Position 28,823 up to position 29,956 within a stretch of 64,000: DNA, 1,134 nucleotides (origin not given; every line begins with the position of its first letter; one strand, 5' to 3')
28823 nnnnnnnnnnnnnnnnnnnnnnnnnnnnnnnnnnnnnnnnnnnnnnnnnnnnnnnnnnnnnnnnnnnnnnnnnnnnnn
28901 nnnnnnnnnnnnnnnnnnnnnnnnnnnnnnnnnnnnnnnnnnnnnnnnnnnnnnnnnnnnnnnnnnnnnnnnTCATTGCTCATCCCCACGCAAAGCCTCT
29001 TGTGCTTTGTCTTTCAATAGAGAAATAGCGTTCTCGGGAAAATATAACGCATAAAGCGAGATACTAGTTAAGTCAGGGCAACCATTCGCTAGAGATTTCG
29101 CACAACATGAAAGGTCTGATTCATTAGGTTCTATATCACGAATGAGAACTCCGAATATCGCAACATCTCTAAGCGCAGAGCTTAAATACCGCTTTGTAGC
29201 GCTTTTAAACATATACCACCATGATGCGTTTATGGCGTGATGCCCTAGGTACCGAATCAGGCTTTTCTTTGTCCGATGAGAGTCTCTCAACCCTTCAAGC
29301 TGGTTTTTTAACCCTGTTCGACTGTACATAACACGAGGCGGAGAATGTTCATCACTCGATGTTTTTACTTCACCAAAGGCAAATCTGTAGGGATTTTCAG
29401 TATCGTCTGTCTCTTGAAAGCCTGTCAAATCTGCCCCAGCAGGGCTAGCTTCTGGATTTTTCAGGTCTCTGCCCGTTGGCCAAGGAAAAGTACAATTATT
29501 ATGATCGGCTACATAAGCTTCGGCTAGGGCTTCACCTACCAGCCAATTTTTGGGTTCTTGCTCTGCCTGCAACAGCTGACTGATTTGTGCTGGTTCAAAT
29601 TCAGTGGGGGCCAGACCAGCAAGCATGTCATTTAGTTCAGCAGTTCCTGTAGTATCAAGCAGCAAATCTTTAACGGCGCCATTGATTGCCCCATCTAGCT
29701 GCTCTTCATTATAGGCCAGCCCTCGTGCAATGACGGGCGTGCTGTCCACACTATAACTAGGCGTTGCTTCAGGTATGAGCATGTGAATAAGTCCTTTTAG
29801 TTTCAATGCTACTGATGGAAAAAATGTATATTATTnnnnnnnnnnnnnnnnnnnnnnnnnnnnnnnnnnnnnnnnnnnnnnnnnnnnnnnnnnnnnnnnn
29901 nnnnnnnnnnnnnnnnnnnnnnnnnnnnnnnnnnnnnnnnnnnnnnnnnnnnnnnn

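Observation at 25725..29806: Translationally coupled 277-aa protein + 1083-aa Ski2/Hel308-like helicase: Hachiman-like (HamA/HamB) or related two-gene defense candidate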

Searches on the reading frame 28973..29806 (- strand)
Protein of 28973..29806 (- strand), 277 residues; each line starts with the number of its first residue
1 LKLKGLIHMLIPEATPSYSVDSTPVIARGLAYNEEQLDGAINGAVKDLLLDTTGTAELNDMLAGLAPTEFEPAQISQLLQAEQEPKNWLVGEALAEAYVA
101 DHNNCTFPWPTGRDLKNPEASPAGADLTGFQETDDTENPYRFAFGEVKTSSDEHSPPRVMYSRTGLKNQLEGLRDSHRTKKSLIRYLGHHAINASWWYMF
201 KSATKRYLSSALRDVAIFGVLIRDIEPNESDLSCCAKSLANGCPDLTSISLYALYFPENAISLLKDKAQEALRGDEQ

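Call 5: search_protein_families(library=padloc, proteins=[window:28973-29806:-], max_evalue=0.01)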
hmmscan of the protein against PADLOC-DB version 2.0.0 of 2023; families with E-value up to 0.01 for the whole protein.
window:28973-29806:- (277 aa): 3 families
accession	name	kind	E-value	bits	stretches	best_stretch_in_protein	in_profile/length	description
PDLC04529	PDC-M23A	-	6.8e-104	344.6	1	9-272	1-261/265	-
PDLC04527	PDC-M23A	-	4.2e-71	237.3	1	14-263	6-254/263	-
PDLC04528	PDC-M23A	-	7.4e-27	92.6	1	31-257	28-248/265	-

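Call 6: search_protein_families(library=pfam, proteins=[window:28973-29806:-], max_evalue=0.01)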
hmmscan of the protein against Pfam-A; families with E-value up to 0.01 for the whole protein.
window:28973-29806:- (277 aa): 0 families

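Call 9: search_protein_families(library=ncbifam, proteins=[window:28973-29806:-], max_evalue=0.01)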
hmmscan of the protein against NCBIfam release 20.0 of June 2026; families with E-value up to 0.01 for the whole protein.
window:28973-29806:- (277 aa): 0 families

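Call 11: search_solved_structures(query=window:28973-29806:-, max_evalue=10)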
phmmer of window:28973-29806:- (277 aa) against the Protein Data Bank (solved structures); distinct sequences matched with E-value up to 10: 1.
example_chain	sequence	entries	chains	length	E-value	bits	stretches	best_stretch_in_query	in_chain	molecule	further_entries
6i3y_C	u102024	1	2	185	1.8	11.2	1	177-244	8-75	PRELI domain-containing protein 1, mitochondrial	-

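Call 13: find_homologous_proteins(query=window:28973-29782:-, max_evalue=0.001)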
Query window:28973-29782:- (269 aa): 307 proteins with E <= 0.001 among 1077 candidates; the best 120 are listed.
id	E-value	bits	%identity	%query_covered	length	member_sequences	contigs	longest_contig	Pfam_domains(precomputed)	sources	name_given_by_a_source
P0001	2.2e-178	609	100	100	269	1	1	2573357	-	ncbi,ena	-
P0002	4.5e-142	490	83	100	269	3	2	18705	-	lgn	-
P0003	2.5e-121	422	72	100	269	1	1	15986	-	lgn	-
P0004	3.9e-116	405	68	100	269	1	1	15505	-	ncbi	-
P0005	4.4e-115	402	68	100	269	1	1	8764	-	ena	-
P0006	9.1e-114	397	67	100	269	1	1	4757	-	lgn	-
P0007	1.2e-112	394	67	100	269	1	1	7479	-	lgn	-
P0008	3.2e-111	389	68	99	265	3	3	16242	-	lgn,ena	-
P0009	7.3e-110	385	66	100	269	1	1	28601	-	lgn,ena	-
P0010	8.2e-110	384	67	97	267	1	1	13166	-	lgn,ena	-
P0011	1.5e-106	374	65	100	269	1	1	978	-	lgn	-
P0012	5.9e-106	372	62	100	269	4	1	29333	-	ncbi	-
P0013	6.8e-105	368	62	99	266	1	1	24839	-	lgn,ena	-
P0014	7.3e-99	349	59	100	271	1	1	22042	-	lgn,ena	-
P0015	9.1e-99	348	60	98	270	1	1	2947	-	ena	-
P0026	1.2e-88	315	57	99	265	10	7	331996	-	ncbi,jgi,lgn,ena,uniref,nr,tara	ncbi:hypothetical protein SAMN04487962_11844 [Marinobacter segnicrescens]|uniref:Anti-bacteriophage 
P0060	2.7e-84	301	51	99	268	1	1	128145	PF08878.17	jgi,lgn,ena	-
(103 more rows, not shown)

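Call 16: search_protein_families(library=pfam, alignment_id=A1, max_evalue=1)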
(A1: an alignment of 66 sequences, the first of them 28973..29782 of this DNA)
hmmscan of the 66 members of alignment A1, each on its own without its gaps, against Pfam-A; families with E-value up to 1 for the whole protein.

A. member 1, window:28973-29782:- (269 aa): 0 families

B. families by the number of members that match (of 66 scanned): 14 families
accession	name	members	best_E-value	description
PF10668.15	Phage_terminase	1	0.016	Phage terminase small subunit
PF10163.14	EnY2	1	0.021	Transcription factor e(y)2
PF09684.15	Tail_P2_I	1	0.073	Phage tail protein (Tail_P2_I)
PF13274.11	SocA_Panacea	1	0.09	Antitoxin SocA-like, Panacea domain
PF25435.1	PalB_C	1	0.1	Calpain-like protease palB-like, C-terminal domain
PF01145.31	Band_7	1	0.11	SPFH domain / Band 7 family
PF22216.1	Sas-6_C_CC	1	0.12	Spindle assembly abnormal protein 6 homolog, C-terminal coiled coil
PF04381.17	RdgC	1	0.14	Putative exonuclease, RdgC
PF07261.16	DnaB_2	1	0.16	Replication initiation and membrane attachment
PF14863.12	Alkyl_sulf_dimr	1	0.17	Alkyl sulfatase dimerisation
PF04284.18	DUF441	1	0.18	Protein of unknown function (DUF441)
PF17221.8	COMMD1_N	1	0.19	COMMD1 N-terminal domain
PF07830.18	PP2C_C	1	0.23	Protein serine/threonine phosphatase 2C, C-terminal domain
PF03475.19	YiiM_3-alpha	1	0.32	YiiM-like, 3-alpha helix domain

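Call 17: search_solved_structures(query=A1, max_evalue=10, show_alignments=2)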
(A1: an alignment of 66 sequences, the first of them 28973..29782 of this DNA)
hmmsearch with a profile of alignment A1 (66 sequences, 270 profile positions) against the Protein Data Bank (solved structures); distinct sequences matched with E-value up to 10: 4.
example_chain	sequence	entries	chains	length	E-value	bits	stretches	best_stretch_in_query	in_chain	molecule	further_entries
6i3y_C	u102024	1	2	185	0.069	15.1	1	170-237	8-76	PRELI domain-containing protein 1, mitochondrial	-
6i3v_F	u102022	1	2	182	0.22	13.5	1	170-237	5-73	PRELI domain-containing protein 1, mitochondrial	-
2kma_A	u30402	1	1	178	0.71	11.8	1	31-95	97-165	Talin 1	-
9uax_I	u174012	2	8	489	0.86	11.5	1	62-137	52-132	Vasodilator-stimulated phosphoprotein,Neuraminidase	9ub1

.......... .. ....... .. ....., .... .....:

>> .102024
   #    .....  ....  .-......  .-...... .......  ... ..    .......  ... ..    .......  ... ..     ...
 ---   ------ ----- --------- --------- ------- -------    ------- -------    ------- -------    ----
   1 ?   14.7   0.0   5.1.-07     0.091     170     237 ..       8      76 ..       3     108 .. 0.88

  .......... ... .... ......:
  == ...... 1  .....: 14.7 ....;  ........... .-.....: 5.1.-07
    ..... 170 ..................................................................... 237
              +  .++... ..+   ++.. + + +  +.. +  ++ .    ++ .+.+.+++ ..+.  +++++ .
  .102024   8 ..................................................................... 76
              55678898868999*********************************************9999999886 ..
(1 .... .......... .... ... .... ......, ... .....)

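Call 19: find_related_loci(query=A1, collection=genome_contigs, flank=10000)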
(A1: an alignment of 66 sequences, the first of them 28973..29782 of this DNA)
Query A1 (269 aa) in genome_contigs; peptide patterns used: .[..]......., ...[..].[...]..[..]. (x = any residue, [..] = any of these).
169 stretches matched a pattern; 139 encode a relative of the query (tblastn E <= 1e-3); the best 80 are kept; 80 distinct loci.
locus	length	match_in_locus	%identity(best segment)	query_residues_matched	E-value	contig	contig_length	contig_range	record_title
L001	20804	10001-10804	84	1-268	2e-148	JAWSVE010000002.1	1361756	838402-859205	MAG: Cellvibrionaceae bacterium isolate PJM02_PBSA_gam1 PBSAJ0_contig_4, whole genome shotgun sequence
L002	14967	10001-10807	62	1-269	6e-113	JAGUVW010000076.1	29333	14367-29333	MAG: Pseudomonadales bacterium isolate DeMMO5_2 c_000000026189, whole genome shotgun sequence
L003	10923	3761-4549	57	2-265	7e-96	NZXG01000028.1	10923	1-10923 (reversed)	MAG: Pseudomonadales bacterium isolate NAT4 MHASMcontig_1237126, whole genome shotgun sequence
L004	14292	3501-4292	57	1-265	3e-95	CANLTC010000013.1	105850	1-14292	uncultured Halomonas sp. isolate 2-214.fasta genome assembly, contig: NODE_13, whole genome shotgun sequence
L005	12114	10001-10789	57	2-265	7e-96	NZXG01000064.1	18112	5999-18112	MAG: Pseudomonadales bacterium isolate NAT4 115609, whole genome shotgun sequence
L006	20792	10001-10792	57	1-265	4e-95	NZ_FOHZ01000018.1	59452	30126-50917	Marinobacter segnicrescens strain CGMCC 1.6489, whole genome shotgun sequence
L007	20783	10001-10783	55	1-264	1e-94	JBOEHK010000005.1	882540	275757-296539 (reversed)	MAG: Cellvibrionaceae bacterium isolate PBSgam9 PBS13d_contig_34, whole genome shotgun sequence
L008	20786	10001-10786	56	1-265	2e-94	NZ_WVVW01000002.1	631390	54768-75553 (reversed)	Pseudomaricurvus sp. HS19 contig2, whole genome shotgun sequence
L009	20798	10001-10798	56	4-269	1e-93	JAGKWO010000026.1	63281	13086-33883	MAG: Gammaproteobacteria bacterium isolate C7_D7_9 C7_D7_9_86, whole genome shotgun sequence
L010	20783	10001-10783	54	1-264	1e-94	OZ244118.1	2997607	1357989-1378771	MAG: uncultured candidatus Porisulfidus sp. isolate f8cba6c3-7e1b-4da5-9e71-6b9c0636047c genome assembly, chromosome: 1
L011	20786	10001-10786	56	1-265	7e-93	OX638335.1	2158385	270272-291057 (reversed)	MAG: uncultured Gammaproteobacteria bacterium isolate 6ddc5bf2-6eff-4202-ab2d-3bc5a555a517 genome assembly, chromosome:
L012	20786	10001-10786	55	1-265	4e-92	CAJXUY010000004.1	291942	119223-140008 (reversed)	MAG TPA_asm: uncultured Oleiphilaceae bacterium isolate SRR3933263_bin.5_MetaBAT_v2.12.1_MAG genome assembly, contig: NO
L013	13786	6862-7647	55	1-265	7e-92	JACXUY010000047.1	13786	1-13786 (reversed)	MAG: Gammaproteobacteria bacterium isolate JN10.006 scaffold_541, whole genome shotgun sequence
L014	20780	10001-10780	55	3-265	2e-91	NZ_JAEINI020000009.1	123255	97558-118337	Alishewanella maricola strain 16-MA 16MA_9, whole genome shotgun sequence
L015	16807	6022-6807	55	1-265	2e-91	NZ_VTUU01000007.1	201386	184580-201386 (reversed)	Marinobacter salinexigens strain ZYF650 scaffold_6, whole genome shotgun sequence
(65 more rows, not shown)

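Call 20: predict_structure(alignment_id=A1)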
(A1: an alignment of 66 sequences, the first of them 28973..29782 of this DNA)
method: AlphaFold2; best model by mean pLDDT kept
length: 269 residues; sequences in the alignment: 66
mean_pLDDT: 88.1   pTM: 0.87
mean pLDDT of the five models: 88.1, 87.7, 87.5, 86.7, 86.1
residues with pLDDT >= 90: 183; 70-90: 54; 50-70: 24; < 50: 8
segments of 3 or more residues with pLDDT < 50: 102-104, 113-115
pLDDT, mean of each block of 10 residues (from residue 1): 91 98 98 92 79 68 70 70 92 94 57 65 97 96 95 93 94 90 86 98 97 98 98 97 98 94 72
secondary structure, 60 per line:
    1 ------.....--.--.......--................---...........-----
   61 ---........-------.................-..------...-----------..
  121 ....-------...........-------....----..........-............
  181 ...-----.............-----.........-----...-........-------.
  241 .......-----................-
elements in order: E7-11 E17-23 H26-41 H45-55 H64-71 H79-95 E119-124 E132-142 H150-153 H158-167 H169-183 H189-201 E207-215 H225-232 E240-247 H253-268

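Call 24: fold_search(model_id=the predicted structure, library=pdb)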
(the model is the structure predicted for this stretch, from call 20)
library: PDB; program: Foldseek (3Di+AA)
matches with E <= 10: 416; with E <= 0.001: 0
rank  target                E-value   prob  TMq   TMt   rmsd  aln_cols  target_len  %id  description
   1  7tjj_C                1.5e-01  0.15  0.18  0.11  13.4       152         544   14  S. cerevisiae ORC bound to 84 bp ARS1 DNA and Cdc6 (state 1) with docked Orc6 N-terminal domain (released 2022-10-05)
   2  9gjp_C                1.9e-01  0.21  0.19  0.11  12.4       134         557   17  OCCM maturation intermediate stalled with an Arginine Finger mutation in Mcm5: Conformer 2 (released 2025-03-05)
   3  9f9l_A                2.7e-01  0.10  0.15  0.20  12.9       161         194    9  Crystal structure of MUS81-EME1 bound by compound 16. (released 2024-07-03)
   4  1rli_B                3.4e-01  0.08  0.15  0.22  14.1       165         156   10  The Structure of Trp Repressor Binding Protein from Bacillus subtilis (released 2004-04-13)
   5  5liq_A                3.8e-01  0.15  0.25  0.15  15.0       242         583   10  The structure of C160S,C508S,C578S mutant of Nt.BspD6I nicking endonuclease at 0.185 nm resolution . (released 2017-08-02)
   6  4p0q_A                3.8e-01  0.06  0.13  0.13  13.3       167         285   10  Crystal structure of Human Mus81-Eme1 in complex with 5'-flap DNA (released 2014-05-28)
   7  6ecd_A                5.8e-01  0.05  0.14  0.15  14.7       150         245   13  Vlm2 thioesterase domain with genetically encoded 2,3-diaminopropionic acid bound with a tetradepsipeptide (released 2018-12-12)
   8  9pxy_A                5.8e-01  0.04  0.18  0.15  21.1       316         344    9  Primed-state naloxone-mu opioid receptor-Gi GDPbS complex (rebound) (released 2025-11-12)
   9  5liq_B                6.1e-01  0.13  0.26  0.15  15.1       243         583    9  The structure of C160S,C508S,C578S mutant of Nt.BspD6I nicking endonuclease at 0.185 nm resolution . (released 2017-08-02)
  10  8eu1                  6.1e-01  0.05  0.15  0.15  13.8       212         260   11  Ancestral PETase 35_442 Mutant F93L (released 2023-11-01)
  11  7yii_B                6.1e-01  0.03  0.12  0.12  16.6       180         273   10  Carboxylesterase - RoCE (released 2023-07-19)
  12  5zr1_C                6.5e-01  0.13  0.21  0.12  13.3       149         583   15  Saccharomyces Cerevisiae Origin Recognition Complex Bound to a 72-bp Origin DNA containing ACS and B1 element (released 2018-07-11)
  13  9hjo_A                6.9e-01  0.08  0.15  0.18  10.8       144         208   14  FANCM-FAAP24-dsDNA complex (released 2025-06-11)
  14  8ilt_A                6.9e-01  0.03  0.12  0.13  16.0       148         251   11  Crystal structure of Est30 (released 2024-03-06)
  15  6rqc_C                7.3e-01  0.10  0.23  0.12  20.1       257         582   15  Cryo-EM structure of an MCM loading intermediate (released 2019-11-20)
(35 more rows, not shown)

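Call 47: search_protein_families(library=pfam, alignment_id=A3, max_evalue=0.00001)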
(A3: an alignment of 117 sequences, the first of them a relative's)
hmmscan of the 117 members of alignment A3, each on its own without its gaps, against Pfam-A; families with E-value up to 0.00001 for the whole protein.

A. member 1, L004:265-1887:+ (540 aa): 1 family
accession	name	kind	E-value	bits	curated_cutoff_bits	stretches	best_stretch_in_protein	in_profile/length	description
PF04610.19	TrbL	-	4.9e-36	124.9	25.9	1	61-267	1-214/215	TrbL/VirB6 plasmid conjugal transfer protein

B. families by the number of members that match (of 117 scanned): 129 families (the first 25 are shown)
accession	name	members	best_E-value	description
PF00004.35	AAA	4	1.7e-29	ATPase family associated with various cellular activities (AAA)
PF04851.21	ResIII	3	5.7e-17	Type III restriction enzyme, res subunit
PF03167.25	UDG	2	5.7e-39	Uracil DNA glycosylase superfamily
PF00589.27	Phage_integrase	2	9.8e-33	Phage integrase family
PF17676.7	Peptidase_S66C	2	5.9e-27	LD-carboxypeptidase C-terminal domain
PF02016.21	Peptidase_S66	2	6.4e-23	LD-carboxypeptidase N-terminal domain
PF13401.12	AAA_22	2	2.9e-20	AAA domain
PF13304.12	AAA_21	2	2.4e-16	AAA domain, putative AbiEii toxin, Type IV TA system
PF13629.12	T2SS-T3SS_pil_N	2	7.5e-15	Pilus formation protein N terminal region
PF04471.18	Mrr_cat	2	7.1e-13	Restriction endonuclease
PF01420.25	Methylase_S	2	7e-12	Type I restriction modification DNA specificity domain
PF12840.13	HTH_20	2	1.3e-07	Helix-turn-helix domain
PF02463.25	SMC_N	2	1.4e-07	RecF/RecN/SMC N terminal domain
PF00343.26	Phosphorylase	1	0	Carbohydrate phosphorylase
PF03971.19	IDH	1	0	Monomeric isocitrate dehydrogenase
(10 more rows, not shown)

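Call 48: search_protein_representatives(alignment_id=A1)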
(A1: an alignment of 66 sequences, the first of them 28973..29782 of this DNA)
Query: 66 sequences, 270 profile positions. Proteins with E-value up to 0.001 (for the whole library): 581; up to 1e-10: 450; up to 1e-30: 264. The best 150 are listed.
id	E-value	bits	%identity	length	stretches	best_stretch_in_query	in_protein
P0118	4.8e-123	425.5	-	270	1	1-268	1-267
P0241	1.9e-103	361.2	-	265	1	1-265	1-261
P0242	5.8e-99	346.6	-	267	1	10-258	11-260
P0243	3.4e-95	334.2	-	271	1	6-267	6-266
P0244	1.2e-90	319.3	-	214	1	55-268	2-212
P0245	1.2e-88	312.7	-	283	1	1-263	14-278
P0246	2.7e-88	311.6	-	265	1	1-267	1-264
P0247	6.0e-88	310.4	-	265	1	1-267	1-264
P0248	4.9e-87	307.5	-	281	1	1-267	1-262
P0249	2.0e-85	302.2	-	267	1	1-266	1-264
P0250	2.2e-82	292.2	-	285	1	1-268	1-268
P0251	1.1e-81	289.9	-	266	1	6-265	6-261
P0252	1.4e-81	289.6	-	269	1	5-265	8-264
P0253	1.4e-81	289.6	-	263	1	1-260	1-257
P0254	3.5e-80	285.0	-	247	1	9-250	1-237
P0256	7.8e-80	283.9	-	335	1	1-266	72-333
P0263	4.2e-77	274.9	-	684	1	4-265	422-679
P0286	7.5e-64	231.4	-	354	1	7-259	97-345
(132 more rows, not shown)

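Call 54: search_protein_families(library=pfam, proteins=[P0263, P0256, P0286], max_evalue=0.01)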
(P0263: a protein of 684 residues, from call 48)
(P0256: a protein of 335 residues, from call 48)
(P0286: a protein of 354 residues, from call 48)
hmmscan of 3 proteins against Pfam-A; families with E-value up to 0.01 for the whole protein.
P0263 (684 aa): 0 families

P0256 (335 aa): 0 families

P0286 (354 aa): 0 families

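Call 78: list_cluster_members(proteins=[P0001, P0121, P0026])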
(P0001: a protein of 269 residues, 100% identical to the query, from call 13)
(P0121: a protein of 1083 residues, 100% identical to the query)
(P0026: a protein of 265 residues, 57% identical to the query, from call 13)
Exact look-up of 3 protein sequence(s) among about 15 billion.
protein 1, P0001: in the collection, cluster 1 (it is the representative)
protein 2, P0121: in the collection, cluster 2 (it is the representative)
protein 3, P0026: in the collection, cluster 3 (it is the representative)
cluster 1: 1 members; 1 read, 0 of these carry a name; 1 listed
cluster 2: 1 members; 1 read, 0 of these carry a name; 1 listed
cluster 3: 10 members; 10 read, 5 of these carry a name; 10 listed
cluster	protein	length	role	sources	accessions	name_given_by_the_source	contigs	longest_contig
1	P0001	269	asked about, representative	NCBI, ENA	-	-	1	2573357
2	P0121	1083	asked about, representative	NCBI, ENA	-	-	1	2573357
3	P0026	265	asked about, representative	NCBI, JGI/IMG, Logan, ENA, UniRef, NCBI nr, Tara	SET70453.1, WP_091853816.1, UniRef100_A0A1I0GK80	hypothetical protein SAMN04487962_11844 [Marinobacter segnicrescens] | Anti-bacteriophage protein A/HamA C-terminal domain-containing protein n=1 ... | hypothetical protein [Marinobacter segnicrescens]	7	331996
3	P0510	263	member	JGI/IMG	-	hypothetical protein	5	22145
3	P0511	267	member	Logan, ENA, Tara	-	strand:- start:800 stop:1603 length:804 start_codon:yes stop_codon:yes gene_type:complete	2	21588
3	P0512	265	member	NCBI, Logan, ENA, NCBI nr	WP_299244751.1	hypothetical protein [uncultured Halomonas sp.]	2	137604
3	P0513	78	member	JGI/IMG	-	hypothetical protein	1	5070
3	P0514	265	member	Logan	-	-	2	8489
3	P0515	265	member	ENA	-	-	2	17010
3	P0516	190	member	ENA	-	-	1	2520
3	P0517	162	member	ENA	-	-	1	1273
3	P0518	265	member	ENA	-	-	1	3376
